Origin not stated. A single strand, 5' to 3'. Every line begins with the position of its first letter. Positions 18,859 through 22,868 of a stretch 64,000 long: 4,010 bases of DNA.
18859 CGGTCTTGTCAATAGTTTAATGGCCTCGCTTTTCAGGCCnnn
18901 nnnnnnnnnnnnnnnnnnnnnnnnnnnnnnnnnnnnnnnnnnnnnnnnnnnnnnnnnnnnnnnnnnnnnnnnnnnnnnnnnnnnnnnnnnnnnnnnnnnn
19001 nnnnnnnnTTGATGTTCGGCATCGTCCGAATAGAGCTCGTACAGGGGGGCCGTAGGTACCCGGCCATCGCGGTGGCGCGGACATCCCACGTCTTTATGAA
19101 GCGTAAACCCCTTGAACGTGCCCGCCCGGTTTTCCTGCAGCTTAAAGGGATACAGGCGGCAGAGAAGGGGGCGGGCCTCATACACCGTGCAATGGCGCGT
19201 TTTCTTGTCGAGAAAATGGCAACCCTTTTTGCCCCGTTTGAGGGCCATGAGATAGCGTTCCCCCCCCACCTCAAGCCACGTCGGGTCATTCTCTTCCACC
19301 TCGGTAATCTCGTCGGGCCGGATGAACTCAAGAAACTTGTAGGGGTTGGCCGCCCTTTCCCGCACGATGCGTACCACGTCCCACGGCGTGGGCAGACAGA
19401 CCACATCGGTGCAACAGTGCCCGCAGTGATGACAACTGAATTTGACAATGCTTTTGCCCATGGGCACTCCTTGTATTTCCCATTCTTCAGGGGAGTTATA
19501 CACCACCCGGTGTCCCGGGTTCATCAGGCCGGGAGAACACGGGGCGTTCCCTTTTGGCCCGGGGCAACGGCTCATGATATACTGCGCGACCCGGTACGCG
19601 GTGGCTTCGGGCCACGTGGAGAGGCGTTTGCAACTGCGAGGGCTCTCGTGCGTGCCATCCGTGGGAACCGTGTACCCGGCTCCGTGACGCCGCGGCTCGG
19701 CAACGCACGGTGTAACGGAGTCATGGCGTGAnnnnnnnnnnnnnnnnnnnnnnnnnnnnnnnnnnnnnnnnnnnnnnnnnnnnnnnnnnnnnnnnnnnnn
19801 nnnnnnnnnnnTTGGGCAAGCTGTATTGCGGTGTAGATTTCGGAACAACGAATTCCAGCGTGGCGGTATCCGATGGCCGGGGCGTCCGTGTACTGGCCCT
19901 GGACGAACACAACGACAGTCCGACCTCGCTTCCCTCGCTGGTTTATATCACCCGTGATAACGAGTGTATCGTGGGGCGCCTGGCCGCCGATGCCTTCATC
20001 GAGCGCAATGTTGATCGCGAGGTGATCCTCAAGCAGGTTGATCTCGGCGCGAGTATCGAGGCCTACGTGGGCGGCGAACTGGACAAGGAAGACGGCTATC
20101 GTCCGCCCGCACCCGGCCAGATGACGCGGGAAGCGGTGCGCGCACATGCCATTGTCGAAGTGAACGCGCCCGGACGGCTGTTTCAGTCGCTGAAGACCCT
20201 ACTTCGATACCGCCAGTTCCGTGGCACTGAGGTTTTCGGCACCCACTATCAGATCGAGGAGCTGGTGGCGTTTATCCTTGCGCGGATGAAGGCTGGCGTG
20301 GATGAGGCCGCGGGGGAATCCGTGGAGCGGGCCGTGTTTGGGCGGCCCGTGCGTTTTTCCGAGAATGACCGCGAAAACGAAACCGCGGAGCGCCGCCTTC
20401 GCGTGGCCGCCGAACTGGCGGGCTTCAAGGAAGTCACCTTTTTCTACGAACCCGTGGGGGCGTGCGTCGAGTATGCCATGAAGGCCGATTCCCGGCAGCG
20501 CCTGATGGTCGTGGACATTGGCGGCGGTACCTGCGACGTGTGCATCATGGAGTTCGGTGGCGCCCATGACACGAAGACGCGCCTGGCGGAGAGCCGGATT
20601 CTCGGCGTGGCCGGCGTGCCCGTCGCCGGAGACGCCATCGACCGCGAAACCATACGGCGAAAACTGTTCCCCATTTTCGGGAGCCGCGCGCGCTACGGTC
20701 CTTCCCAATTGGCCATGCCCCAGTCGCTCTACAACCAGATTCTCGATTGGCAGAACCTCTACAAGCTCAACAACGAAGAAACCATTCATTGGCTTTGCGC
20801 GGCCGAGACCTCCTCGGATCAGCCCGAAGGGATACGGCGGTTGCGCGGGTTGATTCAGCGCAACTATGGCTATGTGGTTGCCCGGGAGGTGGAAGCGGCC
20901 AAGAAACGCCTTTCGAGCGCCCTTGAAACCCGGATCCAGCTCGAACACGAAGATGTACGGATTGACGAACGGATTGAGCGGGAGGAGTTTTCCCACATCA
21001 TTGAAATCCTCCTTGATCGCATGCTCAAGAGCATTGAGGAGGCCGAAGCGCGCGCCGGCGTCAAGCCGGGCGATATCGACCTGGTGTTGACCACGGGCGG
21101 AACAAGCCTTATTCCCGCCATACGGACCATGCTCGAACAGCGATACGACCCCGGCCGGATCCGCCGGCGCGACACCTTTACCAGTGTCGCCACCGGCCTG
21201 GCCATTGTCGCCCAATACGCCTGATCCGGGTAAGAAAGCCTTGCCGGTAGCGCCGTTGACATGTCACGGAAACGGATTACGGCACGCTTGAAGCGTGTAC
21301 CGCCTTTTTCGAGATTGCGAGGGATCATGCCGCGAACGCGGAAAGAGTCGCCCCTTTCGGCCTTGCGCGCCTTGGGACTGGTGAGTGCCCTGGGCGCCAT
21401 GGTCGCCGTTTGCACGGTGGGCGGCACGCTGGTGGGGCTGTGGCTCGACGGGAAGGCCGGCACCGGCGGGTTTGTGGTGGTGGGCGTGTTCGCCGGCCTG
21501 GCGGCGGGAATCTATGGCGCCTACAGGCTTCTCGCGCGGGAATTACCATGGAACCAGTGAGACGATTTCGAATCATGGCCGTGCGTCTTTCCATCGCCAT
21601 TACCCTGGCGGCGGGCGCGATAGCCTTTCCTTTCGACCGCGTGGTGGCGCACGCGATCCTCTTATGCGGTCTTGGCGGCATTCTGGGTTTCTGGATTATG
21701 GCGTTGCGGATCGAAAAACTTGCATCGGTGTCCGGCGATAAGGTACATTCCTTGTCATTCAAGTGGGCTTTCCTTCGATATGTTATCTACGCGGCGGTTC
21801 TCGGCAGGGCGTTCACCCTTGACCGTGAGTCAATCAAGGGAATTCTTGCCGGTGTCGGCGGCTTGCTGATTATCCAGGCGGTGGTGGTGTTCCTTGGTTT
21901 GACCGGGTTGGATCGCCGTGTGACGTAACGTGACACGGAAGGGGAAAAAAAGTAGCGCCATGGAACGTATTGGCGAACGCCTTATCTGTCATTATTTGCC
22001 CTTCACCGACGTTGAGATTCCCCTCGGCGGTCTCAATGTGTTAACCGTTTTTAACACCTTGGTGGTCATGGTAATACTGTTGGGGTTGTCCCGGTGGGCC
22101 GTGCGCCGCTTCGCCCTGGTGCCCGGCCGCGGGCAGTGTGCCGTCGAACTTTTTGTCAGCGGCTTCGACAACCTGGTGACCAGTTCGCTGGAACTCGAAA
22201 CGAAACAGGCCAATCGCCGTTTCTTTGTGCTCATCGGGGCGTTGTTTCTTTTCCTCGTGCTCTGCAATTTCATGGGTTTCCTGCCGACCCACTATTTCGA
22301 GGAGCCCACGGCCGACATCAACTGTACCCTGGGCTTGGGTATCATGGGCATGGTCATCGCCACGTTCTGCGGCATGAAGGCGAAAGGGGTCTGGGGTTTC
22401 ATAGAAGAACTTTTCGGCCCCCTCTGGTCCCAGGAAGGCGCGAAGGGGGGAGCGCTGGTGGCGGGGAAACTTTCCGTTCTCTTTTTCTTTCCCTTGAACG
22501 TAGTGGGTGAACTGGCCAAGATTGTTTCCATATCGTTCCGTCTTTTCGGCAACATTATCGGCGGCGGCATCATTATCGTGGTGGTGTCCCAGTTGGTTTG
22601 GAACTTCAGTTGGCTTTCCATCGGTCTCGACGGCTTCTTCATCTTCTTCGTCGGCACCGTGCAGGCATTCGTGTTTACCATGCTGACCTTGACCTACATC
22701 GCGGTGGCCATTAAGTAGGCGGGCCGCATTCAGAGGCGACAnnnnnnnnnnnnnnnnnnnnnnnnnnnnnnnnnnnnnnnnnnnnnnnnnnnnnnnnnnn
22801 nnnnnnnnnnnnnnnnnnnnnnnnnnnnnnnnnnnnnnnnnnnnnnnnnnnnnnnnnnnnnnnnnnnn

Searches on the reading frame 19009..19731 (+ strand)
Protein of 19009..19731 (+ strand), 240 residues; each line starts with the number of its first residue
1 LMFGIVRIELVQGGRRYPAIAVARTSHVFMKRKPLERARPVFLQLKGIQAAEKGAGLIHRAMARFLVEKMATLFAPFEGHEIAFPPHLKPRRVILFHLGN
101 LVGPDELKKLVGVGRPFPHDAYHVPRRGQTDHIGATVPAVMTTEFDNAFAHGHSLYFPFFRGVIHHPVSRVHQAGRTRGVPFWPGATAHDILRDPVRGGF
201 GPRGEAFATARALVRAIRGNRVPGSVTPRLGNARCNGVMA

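Call 75: search_protein_families(library=pfam, proteins=[window:19009-19731:+], max_evalue=1)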
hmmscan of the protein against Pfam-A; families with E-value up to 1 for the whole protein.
window:19009-19731:+ (240 aa): 1 family
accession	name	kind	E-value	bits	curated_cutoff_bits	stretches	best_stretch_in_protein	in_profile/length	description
PF00813.25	FliP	-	0.34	11.3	26.9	1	130-160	116-146/191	FliP family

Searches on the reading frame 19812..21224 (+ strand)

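Call 56: search_protein_families(library=pfam, proteins=[window:19812-21224:+], max_evalue=0.001)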
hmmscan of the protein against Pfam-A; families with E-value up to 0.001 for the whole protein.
window:19812-21224:+ (470 aa): 4 families
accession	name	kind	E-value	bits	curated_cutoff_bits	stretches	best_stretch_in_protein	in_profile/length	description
PF00012.26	HSP70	-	1.2e-33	116.7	20.6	3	140-249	102-206/599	Hsp70 protein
PF06723.19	MreB_Mbl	-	1.2e-08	34.7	27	1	194-255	110-171/327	MreB/Mbl protein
PF14450.12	FtsA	-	0.00037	21.3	31.8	0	232-276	1-33/127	Cell division protein FtsA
PF07520.16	SrfB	-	0.00071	18.1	27.1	0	226-287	557-619/992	Virulence factor SrfB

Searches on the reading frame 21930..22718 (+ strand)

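Call 56: search_protein_families(library=pfam, proteins=[window:21930-22718:+], max_evalue=0.001)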
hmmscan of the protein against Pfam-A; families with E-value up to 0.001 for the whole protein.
window:21930-22718:+ (262 aa): 1 family
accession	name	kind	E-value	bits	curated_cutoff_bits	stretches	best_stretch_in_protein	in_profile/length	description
PF00119.25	ATP-synt_A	-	4.2e-41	141.6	33.9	1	41-257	2-216/217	ATP synthase A chain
